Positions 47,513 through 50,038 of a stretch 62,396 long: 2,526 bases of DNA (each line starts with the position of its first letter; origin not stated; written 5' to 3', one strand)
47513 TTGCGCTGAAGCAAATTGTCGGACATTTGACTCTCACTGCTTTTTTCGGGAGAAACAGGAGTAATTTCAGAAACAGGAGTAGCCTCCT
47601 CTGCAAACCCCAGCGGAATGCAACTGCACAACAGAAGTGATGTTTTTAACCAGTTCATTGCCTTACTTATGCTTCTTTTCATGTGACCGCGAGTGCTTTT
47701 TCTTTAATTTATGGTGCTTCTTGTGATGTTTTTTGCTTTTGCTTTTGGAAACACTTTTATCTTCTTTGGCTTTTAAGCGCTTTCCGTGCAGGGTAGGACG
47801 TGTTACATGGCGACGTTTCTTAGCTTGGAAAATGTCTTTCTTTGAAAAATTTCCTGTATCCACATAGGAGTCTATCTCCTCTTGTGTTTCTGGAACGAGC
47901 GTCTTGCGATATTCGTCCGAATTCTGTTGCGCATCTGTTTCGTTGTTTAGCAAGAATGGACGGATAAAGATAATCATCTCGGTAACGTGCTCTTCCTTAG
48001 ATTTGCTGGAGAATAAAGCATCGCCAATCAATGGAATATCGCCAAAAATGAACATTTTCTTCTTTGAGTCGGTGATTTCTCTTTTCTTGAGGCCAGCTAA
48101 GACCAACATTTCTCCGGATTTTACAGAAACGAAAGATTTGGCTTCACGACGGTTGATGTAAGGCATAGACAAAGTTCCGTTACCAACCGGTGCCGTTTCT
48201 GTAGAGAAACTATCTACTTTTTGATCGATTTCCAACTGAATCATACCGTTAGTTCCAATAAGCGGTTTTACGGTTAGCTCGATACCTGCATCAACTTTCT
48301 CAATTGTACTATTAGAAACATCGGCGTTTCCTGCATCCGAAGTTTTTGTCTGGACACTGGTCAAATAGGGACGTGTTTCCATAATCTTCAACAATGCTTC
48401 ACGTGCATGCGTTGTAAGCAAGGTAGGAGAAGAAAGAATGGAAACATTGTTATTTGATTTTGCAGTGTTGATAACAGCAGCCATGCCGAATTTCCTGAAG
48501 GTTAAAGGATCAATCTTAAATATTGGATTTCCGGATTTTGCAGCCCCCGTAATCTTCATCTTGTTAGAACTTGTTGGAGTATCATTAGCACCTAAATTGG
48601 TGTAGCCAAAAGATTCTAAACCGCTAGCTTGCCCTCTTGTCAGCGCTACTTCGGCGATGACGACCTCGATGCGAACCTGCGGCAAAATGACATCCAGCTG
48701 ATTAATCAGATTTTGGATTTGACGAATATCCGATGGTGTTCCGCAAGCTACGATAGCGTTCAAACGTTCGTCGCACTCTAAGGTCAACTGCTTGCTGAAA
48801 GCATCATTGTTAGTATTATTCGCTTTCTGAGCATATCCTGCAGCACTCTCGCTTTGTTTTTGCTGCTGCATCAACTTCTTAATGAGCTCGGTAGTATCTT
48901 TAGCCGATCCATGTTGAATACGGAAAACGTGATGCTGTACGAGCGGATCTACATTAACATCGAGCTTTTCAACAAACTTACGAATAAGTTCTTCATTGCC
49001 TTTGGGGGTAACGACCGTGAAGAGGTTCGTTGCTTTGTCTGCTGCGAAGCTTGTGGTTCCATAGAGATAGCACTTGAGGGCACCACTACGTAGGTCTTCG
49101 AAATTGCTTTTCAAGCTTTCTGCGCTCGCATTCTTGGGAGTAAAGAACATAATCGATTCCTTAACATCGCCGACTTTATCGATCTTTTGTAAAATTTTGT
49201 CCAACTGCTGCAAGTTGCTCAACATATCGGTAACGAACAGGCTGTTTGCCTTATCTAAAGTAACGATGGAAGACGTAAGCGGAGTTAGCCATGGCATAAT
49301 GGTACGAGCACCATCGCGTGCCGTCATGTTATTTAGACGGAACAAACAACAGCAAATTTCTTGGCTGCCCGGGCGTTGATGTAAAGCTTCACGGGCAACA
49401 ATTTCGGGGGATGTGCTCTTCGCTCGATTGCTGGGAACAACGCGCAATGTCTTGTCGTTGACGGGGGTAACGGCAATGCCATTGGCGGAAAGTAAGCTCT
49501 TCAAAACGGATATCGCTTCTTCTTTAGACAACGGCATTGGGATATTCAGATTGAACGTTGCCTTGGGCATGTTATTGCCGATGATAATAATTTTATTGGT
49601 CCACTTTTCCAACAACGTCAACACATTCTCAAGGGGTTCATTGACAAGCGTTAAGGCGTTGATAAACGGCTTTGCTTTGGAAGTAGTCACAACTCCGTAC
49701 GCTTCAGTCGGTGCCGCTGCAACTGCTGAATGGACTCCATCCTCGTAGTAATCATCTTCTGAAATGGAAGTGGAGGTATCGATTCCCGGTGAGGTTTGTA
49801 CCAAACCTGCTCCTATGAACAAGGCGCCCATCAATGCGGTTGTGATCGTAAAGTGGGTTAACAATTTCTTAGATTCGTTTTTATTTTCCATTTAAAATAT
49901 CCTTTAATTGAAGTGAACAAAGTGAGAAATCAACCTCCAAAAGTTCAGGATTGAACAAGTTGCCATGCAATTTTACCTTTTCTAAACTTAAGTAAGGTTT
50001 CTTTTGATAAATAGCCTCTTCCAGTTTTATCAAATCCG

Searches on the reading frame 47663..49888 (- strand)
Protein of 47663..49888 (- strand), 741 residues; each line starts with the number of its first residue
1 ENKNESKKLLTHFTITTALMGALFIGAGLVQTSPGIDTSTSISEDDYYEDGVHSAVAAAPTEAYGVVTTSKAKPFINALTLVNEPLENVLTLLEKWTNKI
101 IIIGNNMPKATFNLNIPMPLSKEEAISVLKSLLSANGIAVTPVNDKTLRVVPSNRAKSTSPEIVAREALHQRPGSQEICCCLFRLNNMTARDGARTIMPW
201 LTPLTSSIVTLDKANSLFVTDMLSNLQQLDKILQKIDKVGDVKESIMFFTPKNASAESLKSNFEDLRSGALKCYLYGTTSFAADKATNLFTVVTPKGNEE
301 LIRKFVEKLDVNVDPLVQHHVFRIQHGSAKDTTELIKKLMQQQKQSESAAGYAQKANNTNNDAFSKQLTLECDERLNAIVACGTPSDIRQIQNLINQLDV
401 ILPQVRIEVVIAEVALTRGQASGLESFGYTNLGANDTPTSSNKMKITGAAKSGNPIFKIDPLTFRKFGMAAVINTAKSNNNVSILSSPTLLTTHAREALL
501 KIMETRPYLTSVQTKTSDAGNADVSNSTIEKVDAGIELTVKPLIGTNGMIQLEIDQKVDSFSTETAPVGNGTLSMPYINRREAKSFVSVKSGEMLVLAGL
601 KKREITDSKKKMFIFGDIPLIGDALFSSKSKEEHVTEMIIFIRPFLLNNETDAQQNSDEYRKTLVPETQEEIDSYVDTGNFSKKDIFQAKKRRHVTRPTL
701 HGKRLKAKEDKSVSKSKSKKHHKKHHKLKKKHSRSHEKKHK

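Call 7: search_protein_families(library=pfam, proteins=[window:47663-49888:-], max_evalue=0.01)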
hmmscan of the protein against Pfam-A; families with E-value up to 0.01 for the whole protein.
window:47663-49888:- (741 aa): 3 families
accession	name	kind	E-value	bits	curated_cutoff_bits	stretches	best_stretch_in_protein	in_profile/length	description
PF00263.26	Secretin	-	3.4e-37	128.1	27.5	1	477-646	3-167/169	Bacterial type II and III secretion system protein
PF03958.22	Secretin_N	-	2.5e-21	76.1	28.2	1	320-400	2-65/69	Bacterial type II/III secretion system short domain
PF21305.2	type_II_gspD_N0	-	2.5e-05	24.5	27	1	81-150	3-71/71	GspD-like, N0 domain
